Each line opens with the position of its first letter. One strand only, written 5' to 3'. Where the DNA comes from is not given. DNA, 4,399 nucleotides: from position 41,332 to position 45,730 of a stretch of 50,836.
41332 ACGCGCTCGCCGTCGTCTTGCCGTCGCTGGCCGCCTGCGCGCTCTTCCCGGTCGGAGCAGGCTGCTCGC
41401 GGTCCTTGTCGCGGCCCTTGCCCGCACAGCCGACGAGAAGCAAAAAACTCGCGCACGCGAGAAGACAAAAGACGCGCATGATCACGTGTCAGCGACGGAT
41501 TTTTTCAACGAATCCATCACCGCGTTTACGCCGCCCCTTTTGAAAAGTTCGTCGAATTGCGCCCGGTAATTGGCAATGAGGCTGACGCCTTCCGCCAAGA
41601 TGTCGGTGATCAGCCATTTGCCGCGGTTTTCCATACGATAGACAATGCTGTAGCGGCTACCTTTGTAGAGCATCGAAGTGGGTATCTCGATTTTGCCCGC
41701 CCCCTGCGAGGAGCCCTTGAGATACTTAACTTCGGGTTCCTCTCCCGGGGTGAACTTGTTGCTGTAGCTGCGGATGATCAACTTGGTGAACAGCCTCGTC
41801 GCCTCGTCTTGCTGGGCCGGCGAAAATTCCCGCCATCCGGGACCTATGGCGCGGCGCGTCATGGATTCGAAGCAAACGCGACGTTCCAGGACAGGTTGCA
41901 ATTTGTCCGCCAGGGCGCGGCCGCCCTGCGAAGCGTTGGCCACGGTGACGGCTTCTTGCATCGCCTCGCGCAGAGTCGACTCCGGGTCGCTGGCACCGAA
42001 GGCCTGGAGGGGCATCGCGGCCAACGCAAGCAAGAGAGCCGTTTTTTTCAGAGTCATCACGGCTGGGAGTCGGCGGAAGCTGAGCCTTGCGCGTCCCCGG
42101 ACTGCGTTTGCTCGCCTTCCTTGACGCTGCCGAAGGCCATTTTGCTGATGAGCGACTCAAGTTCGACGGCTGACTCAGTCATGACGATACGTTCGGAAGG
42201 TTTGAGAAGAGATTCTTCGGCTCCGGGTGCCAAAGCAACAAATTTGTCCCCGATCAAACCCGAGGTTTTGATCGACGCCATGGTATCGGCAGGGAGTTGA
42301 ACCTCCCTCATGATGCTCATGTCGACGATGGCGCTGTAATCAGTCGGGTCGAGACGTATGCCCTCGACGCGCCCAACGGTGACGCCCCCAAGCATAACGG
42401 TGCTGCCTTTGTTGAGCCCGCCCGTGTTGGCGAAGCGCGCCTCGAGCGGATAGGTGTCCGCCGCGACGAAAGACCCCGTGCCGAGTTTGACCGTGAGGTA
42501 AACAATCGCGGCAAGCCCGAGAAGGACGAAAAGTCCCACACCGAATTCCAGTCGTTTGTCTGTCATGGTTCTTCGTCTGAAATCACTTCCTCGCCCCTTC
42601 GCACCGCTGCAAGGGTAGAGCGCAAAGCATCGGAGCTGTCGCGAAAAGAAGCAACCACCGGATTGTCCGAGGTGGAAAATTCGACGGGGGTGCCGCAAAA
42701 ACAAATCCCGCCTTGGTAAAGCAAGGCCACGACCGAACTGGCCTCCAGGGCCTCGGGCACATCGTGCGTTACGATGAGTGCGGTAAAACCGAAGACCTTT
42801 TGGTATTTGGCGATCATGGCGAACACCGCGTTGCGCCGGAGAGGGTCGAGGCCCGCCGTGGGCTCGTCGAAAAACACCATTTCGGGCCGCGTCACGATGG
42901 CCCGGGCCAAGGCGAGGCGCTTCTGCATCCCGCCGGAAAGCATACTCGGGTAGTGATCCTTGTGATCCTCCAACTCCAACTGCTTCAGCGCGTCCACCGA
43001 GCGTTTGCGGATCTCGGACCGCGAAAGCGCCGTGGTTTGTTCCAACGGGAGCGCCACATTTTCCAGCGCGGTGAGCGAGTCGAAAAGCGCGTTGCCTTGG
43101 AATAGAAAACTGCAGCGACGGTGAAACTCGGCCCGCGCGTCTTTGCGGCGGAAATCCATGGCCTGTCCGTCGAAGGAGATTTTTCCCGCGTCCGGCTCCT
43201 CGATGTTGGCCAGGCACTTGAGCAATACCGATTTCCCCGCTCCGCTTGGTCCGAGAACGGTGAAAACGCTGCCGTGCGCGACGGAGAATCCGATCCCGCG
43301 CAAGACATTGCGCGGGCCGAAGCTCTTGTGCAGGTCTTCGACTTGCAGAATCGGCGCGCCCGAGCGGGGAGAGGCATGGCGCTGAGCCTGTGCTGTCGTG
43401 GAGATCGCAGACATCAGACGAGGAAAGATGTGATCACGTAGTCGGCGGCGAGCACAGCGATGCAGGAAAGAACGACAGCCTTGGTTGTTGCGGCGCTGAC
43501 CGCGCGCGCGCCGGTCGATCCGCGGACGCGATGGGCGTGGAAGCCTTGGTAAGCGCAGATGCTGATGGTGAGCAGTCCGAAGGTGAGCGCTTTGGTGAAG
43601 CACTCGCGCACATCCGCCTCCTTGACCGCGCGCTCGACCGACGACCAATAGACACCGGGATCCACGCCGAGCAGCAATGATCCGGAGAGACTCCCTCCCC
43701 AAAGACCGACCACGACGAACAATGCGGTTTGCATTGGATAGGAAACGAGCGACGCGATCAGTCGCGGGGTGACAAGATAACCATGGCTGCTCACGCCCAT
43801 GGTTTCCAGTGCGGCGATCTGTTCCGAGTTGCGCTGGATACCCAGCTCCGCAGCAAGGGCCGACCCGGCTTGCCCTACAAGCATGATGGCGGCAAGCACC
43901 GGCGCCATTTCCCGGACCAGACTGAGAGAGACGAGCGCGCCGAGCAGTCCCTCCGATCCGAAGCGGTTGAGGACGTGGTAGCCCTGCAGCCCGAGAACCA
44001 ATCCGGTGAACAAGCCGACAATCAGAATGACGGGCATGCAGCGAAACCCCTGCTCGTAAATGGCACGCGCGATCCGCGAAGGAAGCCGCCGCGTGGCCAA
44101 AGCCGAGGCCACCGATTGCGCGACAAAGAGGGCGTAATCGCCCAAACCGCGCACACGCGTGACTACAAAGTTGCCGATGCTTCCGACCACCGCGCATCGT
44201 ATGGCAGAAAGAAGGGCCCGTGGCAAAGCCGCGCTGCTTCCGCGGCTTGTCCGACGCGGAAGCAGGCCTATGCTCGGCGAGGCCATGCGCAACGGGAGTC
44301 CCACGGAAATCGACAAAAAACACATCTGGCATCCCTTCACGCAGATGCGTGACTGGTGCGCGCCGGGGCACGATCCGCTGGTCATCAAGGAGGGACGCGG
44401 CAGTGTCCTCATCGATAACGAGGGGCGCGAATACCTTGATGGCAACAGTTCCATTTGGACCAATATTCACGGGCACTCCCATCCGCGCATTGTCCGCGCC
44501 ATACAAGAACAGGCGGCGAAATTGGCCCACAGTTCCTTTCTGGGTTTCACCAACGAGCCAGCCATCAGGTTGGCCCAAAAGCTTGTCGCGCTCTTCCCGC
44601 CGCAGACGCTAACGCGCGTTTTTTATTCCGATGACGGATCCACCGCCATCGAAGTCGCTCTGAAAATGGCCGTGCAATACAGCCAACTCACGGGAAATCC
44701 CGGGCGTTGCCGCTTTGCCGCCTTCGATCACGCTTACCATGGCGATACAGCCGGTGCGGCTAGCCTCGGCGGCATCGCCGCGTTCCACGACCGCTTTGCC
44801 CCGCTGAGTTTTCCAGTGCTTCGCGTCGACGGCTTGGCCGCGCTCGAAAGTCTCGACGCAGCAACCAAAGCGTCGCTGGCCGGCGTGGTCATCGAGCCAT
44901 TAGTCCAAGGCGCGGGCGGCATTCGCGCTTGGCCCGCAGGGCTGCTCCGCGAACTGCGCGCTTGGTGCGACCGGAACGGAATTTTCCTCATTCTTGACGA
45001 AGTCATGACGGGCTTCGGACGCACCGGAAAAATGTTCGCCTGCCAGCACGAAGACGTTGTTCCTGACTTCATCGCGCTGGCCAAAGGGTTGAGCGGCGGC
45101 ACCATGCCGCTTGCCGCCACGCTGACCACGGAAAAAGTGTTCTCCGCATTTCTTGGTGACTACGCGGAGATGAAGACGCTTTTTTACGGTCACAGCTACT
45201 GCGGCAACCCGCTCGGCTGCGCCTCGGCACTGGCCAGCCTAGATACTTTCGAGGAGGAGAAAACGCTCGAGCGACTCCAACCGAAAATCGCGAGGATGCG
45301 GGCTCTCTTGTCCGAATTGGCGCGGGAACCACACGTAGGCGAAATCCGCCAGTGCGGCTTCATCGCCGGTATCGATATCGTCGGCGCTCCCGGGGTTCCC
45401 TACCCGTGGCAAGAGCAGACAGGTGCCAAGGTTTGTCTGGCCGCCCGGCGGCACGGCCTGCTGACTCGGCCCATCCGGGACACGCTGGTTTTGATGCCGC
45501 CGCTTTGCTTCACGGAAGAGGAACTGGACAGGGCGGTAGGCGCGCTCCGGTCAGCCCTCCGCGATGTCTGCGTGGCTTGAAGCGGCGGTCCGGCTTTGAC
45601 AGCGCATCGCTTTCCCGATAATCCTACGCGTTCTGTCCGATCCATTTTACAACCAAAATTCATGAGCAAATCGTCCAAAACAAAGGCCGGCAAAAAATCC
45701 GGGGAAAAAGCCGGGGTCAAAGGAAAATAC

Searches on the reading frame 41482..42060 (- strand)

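Call 44: search_protein_families(library=pfam, proteins=[window:41482-42060:-], max_evalue=0.00001)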
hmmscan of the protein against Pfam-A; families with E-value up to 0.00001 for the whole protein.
window:41482-42060:- (192 aa): 1 family
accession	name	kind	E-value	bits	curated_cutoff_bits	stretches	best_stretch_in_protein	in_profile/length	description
PF05494.18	MlaC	-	4.6e-36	124.6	26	1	36-187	9-166/166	MlaC protein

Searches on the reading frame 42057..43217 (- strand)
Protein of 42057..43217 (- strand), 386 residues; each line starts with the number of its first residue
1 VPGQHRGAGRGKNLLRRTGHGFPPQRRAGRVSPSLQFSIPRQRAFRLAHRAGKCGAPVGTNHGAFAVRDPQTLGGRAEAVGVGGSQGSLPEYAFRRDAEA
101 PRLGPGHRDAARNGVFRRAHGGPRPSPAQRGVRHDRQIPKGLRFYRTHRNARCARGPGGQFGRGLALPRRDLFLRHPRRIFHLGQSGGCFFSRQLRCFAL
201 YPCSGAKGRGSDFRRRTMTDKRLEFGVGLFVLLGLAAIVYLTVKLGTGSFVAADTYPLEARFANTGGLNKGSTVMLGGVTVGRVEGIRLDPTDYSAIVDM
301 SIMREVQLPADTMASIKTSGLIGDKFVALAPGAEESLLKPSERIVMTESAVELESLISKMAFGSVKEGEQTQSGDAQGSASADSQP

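Call 44: search_protein_families(library=pfam, proteins=[window:42057-43217:-], max_evalue=0.00001)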
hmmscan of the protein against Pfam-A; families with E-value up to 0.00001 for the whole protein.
window:42057-43217:- (386 aa): 1 family
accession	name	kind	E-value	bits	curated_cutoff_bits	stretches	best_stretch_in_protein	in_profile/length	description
PF02470.25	MlaD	-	1.2e-20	73.9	25.1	1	255-332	2-81/81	MlaD protein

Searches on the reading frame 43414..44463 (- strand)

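Call 44: search_protein_families(library=pfam, proteins=[window:43414-44463:-], max_evalue=0.00001)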
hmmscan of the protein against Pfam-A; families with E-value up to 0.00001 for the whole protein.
window:43414-44463:- (349 aa): 1 family
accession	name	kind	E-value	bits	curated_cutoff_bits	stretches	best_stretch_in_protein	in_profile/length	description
PF02405.21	MlaE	-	1.8e-65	221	22.5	1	132-346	2-211/212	Permease MlaE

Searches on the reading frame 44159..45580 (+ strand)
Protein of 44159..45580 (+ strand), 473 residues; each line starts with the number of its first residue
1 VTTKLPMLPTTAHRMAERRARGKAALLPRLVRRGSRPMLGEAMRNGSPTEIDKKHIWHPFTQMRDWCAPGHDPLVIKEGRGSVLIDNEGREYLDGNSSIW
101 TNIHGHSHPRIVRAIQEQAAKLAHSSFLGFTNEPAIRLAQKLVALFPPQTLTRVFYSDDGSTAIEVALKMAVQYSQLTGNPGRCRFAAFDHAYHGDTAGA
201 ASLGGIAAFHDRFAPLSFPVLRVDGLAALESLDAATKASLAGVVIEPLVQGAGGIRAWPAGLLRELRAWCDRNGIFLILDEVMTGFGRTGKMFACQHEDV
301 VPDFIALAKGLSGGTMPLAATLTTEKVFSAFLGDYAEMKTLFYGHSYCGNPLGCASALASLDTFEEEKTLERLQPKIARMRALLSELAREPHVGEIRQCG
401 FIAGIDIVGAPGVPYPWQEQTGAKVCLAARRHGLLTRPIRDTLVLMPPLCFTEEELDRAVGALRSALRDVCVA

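Call 44: search_protein_families(library=pfam, proteins=[window:44159-45580:+], max_evalue=0.00001)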
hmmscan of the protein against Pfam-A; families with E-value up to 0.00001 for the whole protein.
window:44159-45580:+ (473 aa): 1 family
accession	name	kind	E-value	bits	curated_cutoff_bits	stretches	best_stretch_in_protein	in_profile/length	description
PF00202.27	Aminotran_3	-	2e-99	333.5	30.5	1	69-467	4-403/403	Aminotransferase class-III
